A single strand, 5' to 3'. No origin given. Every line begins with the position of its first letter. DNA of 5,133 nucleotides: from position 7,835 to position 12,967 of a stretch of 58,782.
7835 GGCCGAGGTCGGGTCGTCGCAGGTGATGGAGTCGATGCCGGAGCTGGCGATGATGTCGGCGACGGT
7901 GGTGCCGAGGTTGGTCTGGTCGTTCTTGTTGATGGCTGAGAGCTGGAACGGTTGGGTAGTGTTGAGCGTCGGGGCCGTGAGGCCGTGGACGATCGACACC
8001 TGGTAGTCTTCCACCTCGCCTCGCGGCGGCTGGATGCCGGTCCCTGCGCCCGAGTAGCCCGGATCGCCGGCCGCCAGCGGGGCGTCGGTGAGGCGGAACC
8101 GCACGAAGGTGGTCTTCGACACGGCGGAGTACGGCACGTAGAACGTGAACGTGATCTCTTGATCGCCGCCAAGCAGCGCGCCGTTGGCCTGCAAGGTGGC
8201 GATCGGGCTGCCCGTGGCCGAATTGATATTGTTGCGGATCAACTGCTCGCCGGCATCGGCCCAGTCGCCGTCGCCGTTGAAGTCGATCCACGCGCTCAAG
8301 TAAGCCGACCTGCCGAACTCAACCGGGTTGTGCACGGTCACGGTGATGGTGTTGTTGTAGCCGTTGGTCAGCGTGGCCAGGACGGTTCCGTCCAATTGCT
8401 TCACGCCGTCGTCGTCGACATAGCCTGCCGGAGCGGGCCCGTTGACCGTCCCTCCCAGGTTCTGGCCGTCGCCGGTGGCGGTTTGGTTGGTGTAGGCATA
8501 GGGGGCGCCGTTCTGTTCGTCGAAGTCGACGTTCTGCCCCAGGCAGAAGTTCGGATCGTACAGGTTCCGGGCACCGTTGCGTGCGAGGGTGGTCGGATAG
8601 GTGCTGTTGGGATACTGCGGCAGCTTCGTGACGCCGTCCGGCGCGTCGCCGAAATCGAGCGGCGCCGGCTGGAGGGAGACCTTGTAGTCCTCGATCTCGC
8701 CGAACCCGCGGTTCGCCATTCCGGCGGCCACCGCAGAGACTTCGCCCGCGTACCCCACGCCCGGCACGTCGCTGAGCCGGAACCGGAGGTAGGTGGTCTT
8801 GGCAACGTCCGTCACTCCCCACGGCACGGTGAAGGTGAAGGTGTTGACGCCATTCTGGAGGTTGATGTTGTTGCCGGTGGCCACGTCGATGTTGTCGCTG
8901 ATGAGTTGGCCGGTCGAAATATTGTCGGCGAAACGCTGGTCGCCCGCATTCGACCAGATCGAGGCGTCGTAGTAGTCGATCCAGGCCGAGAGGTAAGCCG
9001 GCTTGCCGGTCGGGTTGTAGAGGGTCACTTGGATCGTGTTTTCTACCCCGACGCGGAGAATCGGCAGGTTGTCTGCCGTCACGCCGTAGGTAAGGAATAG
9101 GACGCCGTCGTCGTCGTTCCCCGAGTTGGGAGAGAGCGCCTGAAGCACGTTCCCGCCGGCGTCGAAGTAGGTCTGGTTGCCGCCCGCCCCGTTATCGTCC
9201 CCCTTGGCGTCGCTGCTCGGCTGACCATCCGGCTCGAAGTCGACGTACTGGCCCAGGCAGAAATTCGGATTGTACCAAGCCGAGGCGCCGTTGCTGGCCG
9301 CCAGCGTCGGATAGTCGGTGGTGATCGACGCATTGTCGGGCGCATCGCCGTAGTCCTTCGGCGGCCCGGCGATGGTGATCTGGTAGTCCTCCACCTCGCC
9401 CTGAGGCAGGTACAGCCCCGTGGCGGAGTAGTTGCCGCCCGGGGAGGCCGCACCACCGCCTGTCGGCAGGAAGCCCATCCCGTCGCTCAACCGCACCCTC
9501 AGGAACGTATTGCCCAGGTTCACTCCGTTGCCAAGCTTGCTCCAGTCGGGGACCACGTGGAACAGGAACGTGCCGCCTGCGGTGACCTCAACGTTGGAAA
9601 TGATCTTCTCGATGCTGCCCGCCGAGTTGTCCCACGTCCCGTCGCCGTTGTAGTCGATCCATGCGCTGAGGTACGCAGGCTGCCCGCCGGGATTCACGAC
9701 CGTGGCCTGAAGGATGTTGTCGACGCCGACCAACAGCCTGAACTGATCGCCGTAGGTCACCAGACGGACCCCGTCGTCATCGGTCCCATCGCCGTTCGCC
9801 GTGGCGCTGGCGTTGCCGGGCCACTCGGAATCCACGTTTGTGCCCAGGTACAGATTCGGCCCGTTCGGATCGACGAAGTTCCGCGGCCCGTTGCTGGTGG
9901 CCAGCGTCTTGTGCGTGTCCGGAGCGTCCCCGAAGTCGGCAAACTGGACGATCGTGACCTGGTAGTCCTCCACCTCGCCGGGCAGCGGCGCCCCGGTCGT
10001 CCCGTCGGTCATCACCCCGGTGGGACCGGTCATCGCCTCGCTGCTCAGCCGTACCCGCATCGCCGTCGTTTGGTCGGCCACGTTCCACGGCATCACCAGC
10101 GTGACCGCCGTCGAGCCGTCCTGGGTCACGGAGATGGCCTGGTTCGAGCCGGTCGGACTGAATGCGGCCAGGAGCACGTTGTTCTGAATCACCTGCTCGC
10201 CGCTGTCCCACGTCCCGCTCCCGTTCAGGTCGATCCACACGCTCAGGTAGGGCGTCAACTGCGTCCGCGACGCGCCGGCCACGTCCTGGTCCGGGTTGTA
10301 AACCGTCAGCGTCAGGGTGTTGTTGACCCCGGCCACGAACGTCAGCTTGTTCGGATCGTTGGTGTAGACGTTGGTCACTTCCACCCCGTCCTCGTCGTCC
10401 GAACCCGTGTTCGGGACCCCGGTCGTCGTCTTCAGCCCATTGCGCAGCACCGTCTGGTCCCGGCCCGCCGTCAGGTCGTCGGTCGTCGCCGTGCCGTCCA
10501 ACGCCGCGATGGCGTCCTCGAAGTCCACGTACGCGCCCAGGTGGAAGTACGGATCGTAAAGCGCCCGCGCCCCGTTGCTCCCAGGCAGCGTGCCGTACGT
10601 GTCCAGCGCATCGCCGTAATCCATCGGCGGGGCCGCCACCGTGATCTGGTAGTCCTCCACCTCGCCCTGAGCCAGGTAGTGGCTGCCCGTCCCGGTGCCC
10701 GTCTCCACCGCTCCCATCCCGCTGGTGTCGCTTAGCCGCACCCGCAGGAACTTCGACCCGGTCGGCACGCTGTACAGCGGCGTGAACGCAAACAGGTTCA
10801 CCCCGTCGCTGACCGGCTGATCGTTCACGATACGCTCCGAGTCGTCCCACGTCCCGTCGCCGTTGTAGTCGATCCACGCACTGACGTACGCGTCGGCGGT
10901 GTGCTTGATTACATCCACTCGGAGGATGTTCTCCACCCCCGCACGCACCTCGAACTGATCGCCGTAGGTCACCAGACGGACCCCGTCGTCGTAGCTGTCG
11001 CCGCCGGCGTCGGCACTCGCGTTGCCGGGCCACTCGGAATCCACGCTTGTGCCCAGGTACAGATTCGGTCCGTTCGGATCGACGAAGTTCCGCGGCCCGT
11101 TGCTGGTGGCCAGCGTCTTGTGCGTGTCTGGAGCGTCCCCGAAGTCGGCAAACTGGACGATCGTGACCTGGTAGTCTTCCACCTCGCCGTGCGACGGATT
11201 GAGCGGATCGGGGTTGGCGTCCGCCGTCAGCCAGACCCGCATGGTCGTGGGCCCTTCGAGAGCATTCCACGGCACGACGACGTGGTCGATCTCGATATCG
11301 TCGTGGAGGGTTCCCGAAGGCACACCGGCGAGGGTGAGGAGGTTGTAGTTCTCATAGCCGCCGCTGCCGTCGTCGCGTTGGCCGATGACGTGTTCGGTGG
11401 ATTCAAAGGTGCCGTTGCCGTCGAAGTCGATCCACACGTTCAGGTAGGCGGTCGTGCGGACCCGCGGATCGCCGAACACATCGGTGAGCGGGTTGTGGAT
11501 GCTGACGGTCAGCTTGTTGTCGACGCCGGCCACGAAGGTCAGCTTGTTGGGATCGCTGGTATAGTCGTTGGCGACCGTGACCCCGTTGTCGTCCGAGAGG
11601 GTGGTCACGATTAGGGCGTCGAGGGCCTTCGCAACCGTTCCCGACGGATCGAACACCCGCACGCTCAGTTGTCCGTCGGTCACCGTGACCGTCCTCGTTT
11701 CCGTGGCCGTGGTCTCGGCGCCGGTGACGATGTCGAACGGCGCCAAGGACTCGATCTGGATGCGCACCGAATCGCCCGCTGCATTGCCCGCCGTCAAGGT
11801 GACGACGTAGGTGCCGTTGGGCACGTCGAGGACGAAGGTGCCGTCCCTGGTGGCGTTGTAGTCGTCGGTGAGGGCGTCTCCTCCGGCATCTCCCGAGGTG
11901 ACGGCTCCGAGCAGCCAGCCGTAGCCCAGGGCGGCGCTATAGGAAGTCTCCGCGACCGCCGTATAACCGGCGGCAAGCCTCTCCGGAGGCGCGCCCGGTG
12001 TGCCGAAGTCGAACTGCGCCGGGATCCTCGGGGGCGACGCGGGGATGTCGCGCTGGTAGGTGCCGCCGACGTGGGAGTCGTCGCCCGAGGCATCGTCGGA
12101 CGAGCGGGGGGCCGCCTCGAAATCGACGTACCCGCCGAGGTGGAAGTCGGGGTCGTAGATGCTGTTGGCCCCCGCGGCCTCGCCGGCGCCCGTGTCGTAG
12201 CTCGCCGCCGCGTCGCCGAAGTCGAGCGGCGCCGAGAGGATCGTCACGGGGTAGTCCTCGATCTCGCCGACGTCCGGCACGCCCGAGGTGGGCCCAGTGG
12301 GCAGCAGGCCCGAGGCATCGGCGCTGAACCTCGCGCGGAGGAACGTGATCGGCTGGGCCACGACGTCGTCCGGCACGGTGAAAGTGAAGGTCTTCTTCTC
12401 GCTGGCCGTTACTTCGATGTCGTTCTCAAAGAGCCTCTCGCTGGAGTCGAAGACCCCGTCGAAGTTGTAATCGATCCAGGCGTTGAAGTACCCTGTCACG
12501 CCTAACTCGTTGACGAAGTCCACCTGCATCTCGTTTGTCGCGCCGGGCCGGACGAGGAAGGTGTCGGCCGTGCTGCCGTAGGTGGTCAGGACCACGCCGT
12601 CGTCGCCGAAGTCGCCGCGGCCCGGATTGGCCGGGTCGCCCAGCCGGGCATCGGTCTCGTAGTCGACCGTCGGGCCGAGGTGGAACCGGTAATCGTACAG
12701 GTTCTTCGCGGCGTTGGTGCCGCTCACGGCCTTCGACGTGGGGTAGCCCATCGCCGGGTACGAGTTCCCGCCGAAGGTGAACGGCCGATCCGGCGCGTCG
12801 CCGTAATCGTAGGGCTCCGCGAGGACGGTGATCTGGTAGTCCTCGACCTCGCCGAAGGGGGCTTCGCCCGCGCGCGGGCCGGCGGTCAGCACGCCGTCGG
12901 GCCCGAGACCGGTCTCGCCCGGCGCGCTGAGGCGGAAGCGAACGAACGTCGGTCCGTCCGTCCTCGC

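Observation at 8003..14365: Collinear nine-module GEVED arrays in both giants that act as hosts for nested domains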

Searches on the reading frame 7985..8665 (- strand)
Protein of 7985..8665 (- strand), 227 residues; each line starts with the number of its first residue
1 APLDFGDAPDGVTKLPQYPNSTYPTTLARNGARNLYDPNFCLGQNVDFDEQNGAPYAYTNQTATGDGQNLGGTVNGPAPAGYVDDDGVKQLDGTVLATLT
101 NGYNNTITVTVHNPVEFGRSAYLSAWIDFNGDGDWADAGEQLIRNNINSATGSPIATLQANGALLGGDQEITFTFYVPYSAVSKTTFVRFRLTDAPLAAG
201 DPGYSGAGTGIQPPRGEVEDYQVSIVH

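Call 9: search_protein_families(library=pfam, proteins=[window:7985-8665:-], max_evalue=1)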
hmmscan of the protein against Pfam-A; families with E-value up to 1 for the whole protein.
window:7985-8665:- (227 aa): 1 family
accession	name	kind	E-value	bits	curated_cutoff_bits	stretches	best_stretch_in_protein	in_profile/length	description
PF20009.4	GEVED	-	3.5e-10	41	24.4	1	122-223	1-77/78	GEVED domain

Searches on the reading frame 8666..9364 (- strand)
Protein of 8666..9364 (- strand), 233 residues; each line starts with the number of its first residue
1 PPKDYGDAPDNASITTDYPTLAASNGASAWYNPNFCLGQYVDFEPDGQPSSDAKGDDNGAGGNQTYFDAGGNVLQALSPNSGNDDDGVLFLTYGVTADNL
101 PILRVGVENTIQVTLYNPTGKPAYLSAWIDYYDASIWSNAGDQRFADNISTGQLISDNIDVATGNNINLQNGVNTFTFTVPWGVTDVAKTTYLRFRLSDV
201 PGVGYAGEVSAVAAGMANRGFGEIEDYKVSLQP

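Call 9: search_protein_families(library=pfam, proteins=[window:8666-9364:-], max_evalue=1)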
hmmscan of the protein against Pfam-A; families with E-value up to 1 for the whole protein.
window:8666-9364:- (233 aa): 2 families
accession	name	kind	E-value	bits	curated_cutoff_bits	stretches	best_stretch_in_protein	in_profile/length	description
PF20009.4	GEVED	-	1.9e-05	25.8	24.4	1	124-229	1-77/78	GEVED domain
PF01281.25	Ribosomal_L9_N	-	0.034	14.1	20.7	1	197-218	6-27/47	Ribosomal protein L9, N-terminal domain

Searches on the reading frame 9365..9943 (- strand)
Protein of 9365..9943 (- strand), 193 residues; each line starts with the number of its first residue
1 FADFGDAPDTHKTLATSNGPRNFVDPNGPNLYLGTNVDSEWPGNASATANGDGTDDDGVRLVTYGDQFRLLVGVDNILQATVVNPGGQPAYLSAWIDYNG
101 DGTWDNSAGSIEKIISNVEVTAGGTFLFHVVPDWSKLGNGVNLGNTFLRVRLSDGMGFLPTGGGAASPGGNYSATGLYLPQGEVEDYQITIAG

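Call 9: search_protein_families(library=pfam, proteins=[window:9365-9943:-], max_evalue=1)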
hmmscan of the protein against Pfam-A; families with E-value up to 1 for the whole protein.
window:9365-9943:- (193 aa): 2 families
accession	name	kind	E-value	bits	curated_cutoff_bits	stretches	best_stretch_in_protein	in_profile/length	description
PF20009.4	GEVED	-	9.8e-12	46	24.4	1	91-190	1-78/78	GEVED domain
PF03420.18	Peptidase_S77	-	0.068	13.1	27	1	26-78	126-179/198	Prohead core protein serine protease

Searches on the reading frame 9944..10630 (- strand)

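Call 9: search_protein_families(library=pfam, proteins=[window:9944-10630:-], max_evalue=1)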
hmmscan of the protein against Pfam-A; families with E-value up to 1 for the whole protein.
window:9944-10630:- (229 aa): 1 family
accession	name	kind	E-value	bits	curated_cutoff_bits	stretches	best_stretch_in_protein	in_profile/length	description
PF20009.4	GEVED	-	8.5e-12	46.2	24.4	1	128-226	1-78/78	GEVED domain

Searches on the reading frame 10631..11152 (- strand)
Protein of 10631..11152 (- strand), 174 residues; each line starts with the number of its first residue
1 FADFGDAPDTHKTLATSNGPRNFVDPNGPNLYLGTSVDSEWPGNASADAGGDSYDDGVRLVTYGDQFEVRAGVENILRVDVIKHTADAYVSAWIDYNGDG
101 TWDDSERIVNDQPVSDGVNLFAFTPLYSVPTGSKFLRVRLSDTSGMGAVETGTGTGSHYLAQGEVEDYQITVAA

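Call 9: search_protein_families(library=pfam, proteins=[window:10631-11152:-], max_evalue=1)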
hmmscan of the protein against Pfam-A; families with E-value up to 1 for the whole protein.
window:10631-11152:- (174 aa): 1 family
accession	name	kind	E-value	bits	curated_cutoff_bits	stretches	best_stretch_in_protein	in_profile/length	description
PF20009.4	GEVED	-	1.3e-13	51.9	24.4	1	89-171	1-78/78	GEVED domain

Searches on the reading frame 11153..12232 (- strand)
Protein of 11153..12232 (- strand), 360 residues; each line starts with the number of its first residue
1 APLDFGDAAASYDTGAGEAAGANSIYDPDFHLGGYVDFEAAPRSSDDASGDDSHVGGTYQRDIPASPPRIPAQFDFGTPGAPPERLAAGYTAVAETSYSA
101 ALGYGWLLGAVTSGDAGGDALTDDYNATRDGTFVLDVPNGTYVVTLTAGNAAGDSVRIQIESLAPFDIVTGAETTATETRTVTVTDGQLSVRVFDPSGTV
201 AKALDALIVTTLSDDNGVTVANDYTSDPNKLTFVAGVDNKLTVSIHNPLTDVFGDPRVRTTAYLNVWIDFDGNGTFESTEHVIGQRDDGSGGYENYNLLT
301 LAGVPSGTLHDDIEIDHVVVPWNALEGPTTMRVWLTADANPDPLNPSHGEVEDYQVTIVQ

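Call 9: search_protein_families(library=pfam, proteins=[window:11153-12232:-], max_evalue=1)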
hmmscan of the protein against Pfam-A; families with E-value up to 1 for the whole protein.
window:11153-12232:- (360 aa): 5 families
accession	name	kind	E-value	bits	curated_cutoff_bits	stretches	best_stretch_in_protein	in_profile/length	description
PF20009.4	GEVED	-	2.4e-13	51.1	24.4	1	263-357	1-78/78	GEVED domain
PF21254.3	AGA-YXIM_GBD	-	1.9e-10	41.2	27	1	73-204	2-132/138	Beta-agarase/YXIM esterase-like, galactose-binding domain-like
PF09430.16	EMC7_beta-sandw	-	0.0041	17.7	26.6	1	128-187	26-83/122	ER membrane protein complex subunit 7, beta-sandwich domain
PF22829.2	HphA_C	-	0.097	13.5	31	1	128-201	24-95/113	HphA C-terminal domain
PF03160.20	Calx-beta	-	0.11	13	27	1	180-246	15-77/119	Calx-beta domain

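Call 73: search_protein_representatives(protein=window:11153-12232:-)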
Query: 360 residues. Proteins with E-value up to 0.001 (for the whole library): 778; up to 1e-10: 344; up to 1e-30: 86. The best 150 are listed.
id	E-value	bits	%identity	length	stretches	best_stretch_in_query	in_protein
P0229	9.2e-105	367.3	39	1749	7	67-230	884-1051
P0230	9.5e-93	327.8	41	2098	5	69-221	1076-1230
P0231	9.0e-91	321.3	37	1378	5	28-210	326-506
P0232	5.3e-67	243.1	36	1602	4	43-201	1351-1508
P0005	5.5e-67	243.1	41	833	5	72-210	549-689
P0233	1.6e-66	241.5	42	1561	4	63-207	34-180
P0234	9.9e-64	232.4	43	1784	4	68-222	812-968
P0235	4.0e-63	230.4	38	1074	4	51-216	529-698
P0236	2.3e-62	227.9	41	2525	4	66-199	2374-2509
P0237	2.0e-61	224.8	42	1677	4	71-202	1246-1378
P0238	3.3e-61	224.1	45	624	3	64-208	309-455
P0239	2.7e-60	221.1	40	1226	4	67-199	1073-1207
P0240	9.5e-59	216.0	42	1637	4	42-222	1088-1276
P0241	2.7e-57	211.2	45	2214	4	71-204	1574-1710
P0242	6.9e-57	209.8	36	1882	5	72-216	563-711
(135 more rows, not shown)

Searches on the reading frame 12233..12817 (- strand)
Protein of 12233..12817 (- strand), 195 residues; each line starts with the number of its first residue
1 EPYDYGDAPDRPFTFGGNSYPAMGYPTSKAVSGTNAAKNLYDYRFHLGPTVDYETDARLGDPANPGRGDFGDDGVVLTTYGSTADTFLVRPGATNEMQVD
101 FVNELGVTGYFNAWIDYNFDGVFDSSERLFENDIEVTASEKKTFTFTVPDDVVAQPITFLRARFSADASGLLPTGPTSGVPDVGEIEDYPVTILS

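Call 9: search_protein_families(library=pfam, proteins=[window:12233-12817:-], max_evalue=1)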
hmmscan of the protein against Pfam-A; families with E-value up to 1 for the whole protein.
window:12233-12817:- (195 aa): 1 family
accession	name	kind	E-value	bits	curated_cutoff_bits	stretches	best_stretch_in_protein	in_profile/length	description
PF20009.4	GEVED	-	2.2e-13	51.3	24.4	1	110-192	1-78/78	GEVED domain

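Call 13: search_solved_structures(query=A1, max_evalue=1, show_alignments=2)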
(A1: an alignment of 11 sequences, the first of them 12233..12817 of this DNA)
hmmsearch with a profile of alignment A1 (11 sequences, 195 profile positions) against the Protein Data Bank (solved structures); distinct sequences matched with E-value up to 1: 0.
